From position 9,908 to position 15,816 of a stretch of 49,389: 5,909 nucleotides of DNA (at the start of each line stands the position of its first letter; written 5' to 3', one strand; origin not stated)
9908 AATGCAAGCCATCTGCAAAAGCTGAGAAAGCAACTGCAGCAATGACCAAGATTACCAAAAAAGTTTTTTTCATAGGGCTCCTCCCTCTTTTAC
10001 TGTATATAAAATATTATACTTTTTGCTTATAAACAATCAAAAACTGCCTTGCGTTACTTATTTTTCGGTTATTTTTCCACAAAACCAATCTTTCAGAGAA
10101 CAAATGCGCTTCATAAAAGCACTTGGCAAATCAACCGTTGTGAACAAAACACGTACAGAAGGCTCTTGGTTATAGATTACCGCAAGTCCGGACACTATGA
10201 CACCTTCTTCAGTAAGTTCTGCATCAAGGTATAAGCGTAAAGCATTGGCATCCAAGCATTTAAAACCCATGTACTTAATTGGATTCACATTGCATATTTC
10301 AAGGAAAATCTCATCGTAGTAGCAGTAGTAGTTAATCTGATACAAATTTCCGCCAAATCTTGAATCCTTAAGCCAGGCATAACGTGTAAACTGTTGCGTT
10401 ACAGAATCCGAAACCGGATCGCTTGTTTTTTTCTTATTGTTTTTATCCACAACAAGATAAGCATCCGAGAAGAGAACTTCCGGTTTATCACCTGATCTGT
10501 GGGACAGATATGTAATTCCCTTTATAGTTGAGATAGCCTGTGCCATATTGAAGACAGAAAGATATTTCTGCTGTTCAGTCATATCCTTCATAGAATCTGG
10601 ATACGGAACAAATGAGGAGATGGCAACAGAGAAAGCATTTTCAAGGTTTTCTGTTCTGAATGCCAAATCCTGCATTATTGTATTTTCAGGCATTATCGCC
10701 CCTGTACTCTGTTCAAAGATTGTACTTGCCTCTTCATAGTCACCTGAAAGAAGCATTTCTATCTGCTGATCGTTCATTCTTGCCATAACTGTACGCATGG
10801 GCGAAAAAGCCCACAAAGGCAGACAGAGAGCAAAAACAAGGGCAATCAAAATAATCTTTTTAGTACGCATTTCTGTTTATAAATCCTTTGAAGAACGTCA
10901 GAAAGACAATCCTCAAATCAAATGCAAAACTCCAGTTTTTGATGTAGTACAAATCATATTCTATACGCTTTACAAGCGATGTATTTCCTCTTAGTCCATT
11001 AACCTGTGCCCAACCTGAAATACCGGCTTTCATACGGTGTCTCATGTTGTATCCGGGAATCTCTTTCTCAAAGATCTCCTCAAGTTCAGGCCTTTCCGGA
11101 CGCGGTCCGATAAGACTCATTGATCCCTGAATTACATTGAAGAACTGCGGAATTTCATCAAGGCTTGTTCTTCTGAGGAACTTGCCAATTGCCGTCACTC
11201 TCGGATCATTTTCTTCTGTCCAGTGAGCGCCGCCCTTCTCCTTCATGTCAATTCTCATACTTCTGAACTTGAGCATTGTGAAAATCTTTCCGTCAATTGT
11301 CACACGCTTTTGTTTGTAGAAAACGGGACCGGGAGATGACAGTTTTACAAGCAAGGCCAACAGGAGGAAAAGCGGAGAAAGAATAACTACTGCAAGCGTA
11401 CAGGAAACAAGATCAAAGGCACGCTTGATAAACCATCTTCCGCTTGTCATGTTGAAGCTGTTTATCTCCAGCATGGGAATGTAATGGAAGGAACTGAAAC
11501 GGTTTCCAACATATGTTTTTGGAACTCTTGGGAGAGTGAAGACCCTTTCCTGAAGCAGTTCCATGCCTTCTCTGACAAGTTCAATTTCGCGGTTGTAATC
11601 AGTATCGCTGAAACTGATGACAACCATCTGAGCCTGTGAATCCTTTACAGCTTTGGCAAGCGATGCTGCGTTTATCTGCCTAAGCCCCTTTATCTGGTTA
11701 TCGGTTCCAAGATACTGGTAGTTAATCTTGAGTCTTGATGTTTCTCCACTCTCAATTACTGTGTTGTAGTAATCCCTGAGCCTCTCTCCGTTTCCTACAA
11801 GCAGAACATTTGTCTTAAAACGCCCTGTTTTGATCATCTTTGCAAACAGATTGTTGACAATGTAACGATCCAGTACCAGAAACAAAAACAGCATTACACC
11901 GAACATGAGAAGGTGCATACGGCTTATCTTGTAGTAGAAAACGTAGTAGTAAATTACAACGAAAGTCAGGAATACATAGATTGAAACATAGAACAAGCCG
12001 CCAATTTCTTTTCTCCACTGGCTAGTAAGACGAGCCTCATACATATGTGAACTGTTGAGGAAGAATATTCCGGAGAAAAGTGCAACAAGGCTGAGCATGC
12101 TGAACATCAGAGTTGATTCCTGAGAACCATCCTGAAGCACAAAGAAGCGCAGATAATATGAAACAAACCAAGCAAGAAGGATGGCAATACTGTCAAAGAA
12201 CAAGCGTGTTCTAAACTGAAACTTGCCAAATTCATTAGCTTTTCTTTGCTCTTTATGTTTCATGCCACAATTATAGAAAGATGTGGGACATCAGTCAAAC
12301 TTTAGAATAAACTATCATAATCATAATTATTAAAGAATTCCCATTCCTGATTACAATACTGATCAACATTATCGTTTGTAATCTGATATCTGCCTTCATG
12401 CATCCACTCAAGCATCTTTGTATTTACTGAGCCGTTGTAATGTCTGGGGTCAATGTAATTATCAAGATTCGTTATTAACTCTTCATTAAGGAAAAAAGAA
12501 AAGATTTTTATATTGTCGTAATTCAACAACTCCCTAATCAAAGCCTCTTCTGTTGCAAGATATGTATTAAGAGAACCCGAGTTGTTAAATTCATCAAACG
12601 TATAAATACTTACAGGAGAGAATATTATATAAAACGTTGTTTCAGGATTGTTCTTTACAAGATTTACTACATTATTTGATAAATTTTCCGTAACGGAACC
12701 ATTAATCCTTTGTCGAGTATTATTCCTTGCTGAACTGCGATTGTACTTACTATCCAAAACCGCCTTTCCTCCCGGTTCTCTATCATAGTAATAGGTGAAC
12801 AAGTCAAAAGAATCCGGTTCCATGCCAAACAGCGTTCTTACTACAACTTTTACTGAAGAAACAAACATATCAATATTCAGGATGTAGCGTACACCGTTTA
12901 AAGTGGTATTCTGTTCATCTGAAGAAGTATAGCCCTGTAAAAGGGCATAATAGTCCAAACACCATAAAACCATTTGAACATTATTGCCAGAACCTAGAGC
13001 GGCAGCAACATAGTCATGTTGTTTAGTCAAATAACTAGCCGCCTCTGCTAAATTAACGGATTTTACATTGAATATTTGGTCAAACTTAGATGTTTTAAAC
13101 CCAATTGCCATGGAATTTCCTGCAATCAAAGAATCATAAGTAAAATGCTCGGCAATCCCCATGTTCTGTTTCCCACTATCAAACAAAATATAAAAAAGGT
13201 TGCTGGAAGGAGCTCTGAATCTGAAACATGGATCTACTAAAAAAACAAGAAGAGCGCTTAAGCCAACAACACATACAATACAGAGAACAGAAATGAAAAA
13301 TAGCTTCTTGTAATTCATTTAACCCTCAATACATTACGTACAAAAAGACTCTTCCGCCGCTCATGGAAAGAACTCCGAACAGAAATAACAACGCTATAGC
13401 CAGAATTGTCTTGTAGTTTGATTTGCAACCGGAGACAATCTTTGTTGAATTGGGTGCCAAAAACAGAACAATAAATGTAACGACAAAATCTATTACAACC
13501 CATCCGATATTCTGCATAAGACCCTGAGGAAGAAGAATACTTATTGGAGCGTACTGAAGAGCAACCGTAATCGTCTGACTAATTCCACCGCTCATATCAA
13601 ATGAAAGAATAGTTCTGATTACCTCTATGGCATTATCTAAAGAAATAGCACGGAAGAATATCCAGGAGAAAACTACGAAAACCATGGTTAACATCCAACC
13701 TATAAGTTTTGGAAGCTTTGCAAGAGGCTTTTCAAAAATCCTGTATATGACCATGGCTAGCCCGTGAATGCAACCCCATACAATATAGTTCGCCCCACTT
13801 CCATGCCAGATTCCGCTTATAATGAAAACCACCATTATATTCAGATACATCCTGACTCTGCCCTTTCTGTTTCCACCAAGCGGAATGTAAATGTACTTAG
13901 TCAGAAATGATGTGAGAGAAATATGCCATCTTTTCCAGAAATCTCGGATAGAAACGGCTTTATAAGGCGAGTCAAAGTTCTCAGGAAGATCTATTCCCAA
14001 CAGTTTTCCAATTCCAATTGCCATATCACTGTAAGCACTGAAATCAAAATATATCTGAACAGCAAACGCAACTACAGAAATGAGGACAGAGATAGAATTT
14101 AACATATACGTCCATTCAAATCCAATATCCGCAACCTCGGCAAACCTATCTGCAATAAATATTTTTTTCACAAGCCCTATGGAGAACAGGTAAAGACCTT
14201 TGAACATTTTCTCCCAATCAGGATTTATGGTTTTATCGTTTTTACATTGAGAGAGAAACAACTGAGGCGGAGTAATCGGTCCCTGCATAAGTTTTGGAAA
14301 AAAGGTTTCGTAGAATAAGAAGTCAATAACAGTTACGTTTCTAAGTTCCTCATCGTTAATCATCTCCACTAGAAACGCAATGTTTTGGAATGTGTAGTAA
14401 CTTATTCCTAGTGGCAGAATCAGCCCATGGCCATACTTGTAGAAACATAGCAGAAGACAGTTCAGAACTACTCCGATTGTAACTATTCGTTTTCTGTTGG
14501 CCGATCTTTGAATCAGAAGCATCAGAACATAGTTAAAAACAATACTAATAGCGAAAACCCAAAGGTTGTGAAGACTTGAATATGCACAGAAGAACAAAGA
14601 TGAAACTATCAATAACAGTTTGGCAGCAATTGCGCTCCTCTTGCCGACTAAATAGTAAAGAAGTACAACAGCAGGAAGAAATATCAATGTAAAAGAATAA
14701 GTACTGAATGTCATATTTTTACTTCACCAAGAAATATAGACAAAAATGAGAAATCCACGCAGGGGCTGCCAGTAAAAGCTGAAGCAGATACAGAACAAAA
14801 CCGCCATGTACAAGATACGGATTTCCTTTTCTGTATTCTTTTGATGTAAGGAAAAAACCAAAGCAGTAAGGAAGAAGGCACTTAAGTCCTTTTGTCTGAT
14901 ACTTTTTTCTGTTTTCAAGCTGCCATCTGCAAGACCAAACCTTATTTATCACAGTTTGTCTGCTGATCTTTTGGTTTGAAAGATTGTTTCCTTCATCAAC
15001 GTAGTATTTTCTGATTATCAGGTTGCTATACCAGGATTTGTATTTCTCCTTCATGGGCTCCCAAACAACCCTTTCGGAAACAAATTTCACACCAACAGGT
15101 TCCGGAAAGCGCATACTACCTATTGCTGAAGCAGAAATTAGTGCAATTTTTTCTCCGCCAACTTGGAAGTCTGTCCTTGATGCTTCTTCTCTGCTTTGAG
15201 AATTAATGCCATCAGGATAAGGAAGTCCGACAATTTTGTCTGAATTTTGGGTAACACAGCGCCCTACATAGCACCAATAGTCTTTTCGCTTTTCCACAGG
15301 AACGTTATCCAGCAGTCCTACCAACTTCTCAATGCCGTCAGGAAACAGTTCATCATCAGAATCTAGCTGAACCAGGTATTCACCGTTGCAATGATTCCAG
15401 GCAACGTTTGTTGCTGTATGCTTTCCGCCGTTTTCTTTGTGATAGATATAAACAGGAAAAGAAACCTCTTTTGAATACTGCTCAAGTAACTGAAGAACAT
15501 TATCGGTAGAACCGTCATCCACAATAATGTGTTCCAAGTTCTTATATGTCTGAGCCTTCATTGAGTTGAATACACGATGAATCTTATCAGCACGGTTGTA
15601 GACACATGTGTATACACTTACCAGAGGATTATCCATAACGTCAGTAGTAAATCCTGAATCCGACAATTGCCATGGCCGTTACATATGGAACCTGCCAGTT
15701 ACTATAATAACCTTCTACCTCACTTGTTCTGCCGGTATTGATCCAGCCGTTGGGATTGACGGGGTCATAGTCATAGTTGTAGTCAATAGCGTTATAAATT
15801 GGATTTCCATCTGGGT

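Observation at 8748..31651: Wzx/Wzy-type glycan locus without Wza/Wzc/Wzz but with four embedded predicted outer-membrane proteins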

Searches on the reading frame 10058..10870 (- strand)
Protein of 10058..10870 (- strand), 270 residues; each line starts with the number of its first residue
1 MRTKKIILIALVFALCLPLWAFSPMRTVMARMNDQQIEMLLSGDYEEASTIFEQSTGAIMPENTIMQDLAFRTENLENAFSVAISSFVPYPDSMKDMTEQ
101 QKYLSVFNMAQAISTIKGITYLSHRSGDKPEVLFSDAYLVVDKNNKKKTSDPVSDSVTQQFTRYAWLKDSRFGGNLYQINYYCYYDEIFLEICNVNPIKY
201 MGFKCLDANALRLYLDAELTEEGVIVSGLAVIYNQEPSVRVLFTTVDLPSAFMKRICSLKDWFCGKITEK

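Call 4: search_protein_families(library=pfam, proteins=[window:10058-10870:-], max_evalue=0.01)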
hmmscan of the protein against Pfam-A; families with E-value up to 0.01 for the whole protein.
window:10058-10870:- (270 aa): 1 family
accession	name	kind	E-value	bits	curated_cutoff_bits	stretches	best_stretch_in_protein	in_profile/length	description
PF20380.3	DUF6675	-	7.2e-33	114.3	27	1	4-265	2-252/254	Family of unknown function (DUF6675)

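Call 7: search_protein_families(library=ncbifam, proteins=[window:10058-10870:-], max_evalue=1)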
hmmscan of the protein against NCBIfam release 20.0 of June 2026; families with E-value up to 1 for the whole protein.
window:10058-10870:- (270 aa): 1 family
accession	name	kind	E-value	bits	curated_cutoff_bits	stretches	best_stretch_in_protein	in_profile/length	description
NF007635.1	PRK10299.1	equivalog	0.03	14.5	40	1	1-21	1-21/47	PhoP/PhoQ regulatory lipoprotein MgrB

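Call 83: search_solved_structures(query=window:10058-10870:-, max_evalue=10, show_alignments=1)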
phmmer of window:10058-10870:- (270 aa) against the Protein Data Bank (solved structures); distinct sequences matched with E-value up to 10: 1.
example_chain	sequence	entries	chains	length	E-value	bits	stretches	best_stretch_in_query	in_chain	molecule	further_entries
5t5h_h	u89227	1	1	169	1.2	11.7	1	96-176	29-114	60S ribosomal subunit protein L31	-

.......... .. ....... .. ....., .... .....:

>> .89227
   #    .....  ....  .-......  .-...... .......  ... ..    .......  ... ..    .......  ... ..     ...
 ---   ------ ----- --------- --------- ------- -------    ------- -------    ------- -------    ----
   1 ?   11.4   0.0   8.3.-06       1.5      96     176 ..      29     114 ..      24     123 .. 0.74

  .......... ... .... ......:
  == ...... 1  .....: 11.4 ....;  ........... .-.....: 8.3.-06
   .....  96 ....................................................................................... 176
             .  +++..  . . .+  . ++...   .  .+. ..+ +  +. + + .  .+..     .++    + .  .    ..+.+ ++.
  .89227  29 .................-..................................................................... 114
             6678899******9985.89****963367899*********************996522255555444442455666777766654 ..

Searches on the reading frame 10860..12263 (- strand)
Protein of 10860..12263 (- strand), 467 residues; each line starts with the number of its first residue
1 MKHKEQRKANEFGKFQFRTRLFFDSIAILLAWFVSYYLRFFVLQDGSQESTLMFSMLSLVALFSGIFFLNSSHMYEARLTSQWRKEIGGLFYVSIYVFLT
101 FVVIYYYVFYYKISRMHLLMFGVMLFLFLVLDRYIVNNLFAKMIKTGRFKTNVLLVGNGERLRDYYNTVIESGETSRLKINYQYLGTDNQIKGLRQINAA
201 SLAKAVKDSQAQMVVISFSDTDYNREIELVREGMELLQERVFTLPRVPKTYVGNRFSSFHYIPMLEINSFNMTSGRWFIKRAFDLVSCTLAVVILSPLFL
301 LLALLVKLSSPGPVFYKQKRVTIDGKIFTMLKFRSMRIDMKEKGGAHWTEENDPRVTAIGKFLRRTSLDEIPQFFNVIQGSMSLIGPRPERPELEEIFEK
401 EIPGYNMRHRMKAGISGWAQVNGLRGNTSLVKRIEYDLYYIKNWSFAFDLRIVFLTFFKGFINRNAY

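Call 4: search_protein_families(library=pfam, proteins=[window:10860-12263:-], max_evalue=0.01)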
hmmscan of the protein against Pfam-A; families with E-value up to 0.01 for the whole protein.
window:10860-12263:- (467 aa): 2 families
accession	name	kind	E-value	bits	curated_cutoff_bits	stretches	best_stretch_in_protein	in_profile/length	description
PF02397.22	Bac_transf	-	9.3e-69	231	27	1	280-459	1-176/179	Bacterial sugar transferase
PF13727.12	CoA_binding_3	-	3.5e-07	30.8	25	1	74-175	5-105/175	CoA-binding domain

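Call 7: search_protein_families(library=ncbifam, proteins=[window:10860-12263:-], max_evalue=1)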
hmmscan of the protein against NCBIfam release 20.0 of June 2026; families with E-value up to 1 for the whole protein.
window:10860-12263:- (467 aa): 10 families
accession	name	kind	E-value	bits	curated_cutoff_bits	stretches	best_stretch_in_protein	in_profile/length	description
TIGR03023.1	WcaJ_sugtrans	equivalog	5.9e-121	404.9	410.75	1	23-467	2-453/453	undecaprenyl-phosphate glucose phosphotransferase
TIGR03025.1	EPS_sugtrans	subfamily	2.1e-120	403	295.55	1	23-467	2-445/445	exopolysaccharide biosynthesis polyprenyl glycosylphosphotransferase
TIGR03013.1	EpsB_2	subfamily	3.1e-77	260.6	393.35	1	24-457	3-433/443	TIGR03013 family XrtA/PEP-CTERM system glycosyltransferase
NF007518.0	PRK10124.1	equivalog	9.5e-72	242.2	684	1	110-467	105-464/464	undecaprenyl-phosphate glucose phosphotransferase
TIGR03022.1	WbaP_sugtrans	subfamily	7.7e-70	236.4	403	1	22-456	3-445/456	undecaprenyl-phosphate galactose phosphotransferase WbaP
NF050817.1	PolSacchBiosHfsE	equivalog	9.7e-55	186.1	750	1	113-457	103-456/467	polysaccharide biosynthesis protein HfsE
NF052601.1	undeca_RfbP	equivalog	2.4e-46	158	330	1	276-458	41-233/244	undecaprenyl-phosphate galactose phosphotransferase family protein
NF041877.1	EPS_EpsZ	equivalog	2.2e-42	145.3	800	1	60-456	47-448/459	exopolysaccharide biosynthesis polyisoprenyl-phosphate hexose-1-phosphate transferase EpsZ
NF011751.0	PRK15204.1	equivalog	1.3e-38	132.8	907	1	30-457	35-466/476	undecaprenyl-phosphate galactose phosphotransferase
NF045514.1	glycotran_HepC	equivalog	4.4e-25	88.3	140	1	269-389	106-211/220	heterocyst development glycosyltransferase HepC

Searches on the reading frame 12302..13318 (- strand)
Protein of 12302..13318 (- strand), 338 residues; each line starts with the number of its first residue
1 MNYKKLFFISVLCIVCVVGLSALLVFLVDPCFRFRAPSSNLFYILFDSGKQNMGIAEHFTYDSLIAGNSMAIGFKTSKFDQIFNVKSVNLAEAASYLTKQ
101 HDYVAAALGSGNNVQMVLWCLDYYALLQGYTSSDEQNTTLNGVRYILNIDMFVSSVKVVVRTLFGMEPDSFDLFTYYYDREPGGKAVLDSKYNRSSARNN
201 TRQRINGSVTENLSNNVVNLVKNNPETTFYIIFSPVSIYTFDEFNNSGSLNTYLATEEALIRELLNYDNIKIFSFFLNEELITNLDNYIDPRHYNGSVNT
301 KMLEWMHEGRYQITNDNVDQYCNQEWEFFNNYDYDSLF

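Call 4: search_protein_families(library=pfam, proteins=[window:12302-13318:-], max_evalue=0.01)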
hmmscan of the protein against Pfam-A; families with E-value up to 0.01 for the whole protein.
window:12302-13318:- (338 aa): 0 families

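Call 6: search_protein_families(library=pfam, proteins=[window:12302-13318:-], max_evalue=10)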
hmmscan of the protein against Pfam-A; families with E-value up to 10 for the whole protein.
window:12302-13318:- (338 aa): 1 family
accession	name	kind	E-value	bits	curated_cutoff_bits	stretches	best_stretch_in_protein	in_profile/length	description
PF05958.17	tRNA_U5-meth_tr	-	0.028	13.9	23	1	295-323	183-211/357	tRNA (Uracil-5-)-methyltransferase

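Call 7: search_protein_families(library=ncbifam, proteins=[window:12302-13318:-], max_evalue=1)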
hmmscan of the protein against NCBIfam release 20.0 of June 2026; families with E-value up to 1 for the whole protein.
window:12302-13318:- (338 aa): 1 family
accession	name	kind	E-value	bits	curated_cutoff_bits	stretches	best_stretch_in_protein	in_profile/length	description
TIGR02143.1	trmA_only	equivalog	0.013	14.5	334.65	1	295-323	178-206/352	tRNA (uridine(54)-C5)-methyltransferase TrmA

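Call 82: search_solved_structures(query=window:12302-13318:-, max_evalue=10, show_alignments=2)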
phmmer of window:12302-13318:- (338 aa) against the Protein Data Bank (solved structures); distinct sequences matched with E-value up to 10: 1.
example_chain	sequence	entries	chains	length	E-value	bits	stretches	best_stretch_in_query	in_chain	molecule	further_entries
4gbs_A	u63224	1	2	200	0.024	17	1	151-236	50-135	Putative lipoprotein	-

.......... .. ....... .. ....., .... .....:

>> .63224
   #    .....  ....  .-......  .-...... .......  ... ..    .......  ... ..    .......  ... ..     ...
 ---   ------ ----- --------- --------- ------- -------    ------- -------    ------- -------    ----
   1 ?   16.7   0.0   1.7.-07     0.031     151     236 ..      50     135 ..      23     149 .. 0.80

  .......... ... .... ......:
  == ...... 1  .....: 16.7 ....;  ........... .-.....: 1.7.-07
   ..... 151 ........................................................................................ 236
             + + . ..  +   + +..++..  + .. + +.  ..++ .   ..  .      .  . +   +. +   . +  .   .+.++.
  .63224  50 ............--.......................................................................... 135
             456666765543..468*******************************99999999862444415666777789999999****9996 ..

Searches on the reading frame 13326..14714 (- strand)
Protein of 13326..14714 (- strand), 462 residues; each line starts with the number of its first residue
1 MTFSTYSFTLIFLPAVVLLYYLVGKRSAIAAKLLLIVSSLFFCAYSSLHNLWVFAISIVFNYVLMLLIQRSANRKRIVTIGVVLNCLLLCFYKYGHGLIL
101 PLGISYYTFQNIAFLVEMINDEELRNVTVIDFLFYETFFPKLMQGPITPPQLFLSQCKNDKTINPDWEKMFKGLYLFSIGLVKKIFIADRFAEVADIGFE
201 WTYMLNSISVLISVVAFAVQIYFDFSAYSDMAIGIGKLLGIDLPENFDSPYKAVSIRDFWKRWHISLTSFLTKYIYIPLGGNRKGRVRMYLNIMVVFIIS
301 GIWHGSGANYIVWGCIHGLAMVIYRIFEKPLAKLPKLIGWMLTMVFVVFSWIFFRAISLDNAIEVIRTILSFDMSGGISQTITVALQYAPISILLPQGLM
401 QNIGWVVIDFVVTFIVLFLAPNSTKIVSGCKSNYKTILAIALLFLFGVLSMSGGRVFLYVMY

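Call 4: search_protein_families(library=pfam, proteins=[window:13326-14714:-], max_evalue=0.01)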
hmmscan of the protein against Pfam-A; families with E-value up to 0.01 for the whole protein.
window:13326-14714:- (462 aa): 2 families
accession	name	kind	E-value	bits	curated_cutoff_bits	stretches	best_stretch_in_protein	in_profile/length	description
PF03062.24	MBOAT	-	3e-28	99.5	27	1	44-355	11-329/337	MBOAT, membrane-bound O-acyltransferase family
PF13813.11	MBOAT_2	-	4.2e-11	43.4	25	1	244-309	2-69/85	Membrane bound O-acyl transferase family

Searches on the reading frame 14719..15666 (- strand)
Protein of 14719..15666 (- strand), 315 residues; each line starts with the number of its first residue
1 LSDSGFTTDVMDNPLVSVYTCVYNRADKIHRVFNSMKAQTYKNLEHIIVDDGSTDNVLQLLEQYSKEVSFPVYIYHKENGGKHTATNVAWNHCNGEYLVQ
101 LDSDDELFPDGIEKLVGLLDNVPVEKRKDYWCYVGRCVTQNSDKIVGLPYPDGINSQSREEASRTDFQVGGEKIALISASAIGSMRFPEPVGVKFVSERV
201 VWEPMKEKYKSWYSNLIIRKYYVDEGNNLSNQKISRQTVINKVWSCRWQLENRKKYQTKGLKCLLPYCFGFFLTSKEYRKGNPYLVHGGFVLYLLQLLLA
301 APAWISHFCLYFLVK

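Call 4: search_protein_families(library=pfam, proteins=[window:14719-15666:-], max_evalue=0.01)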
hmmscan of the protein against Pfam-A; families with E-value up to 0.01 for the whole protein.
window:14719-15666:- (315 aa): 4 families
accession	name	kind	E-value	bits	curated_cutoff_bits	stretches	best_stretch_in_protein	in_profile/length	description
PF00535.33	Glycos_transf_2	-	1.6e-28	100.2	23.3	1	17-121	1-105/168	Glycosyl transferase family 2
PF10111.15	Glyco_tranf_2_2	-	8.3e-07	29.2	27.3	1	18-119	2-106/276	Glycosyltransferase like family 2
PF13641.12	Glyco_tranf_2_3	-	0.0002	21.9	27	1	16-119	3-111/230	Glycosyltransferase like family 2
PF13704.12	Glyco_tranf_2_4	-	0.0045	17.9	27.5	1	45-107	21-84/98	Glycosyl transferase family 2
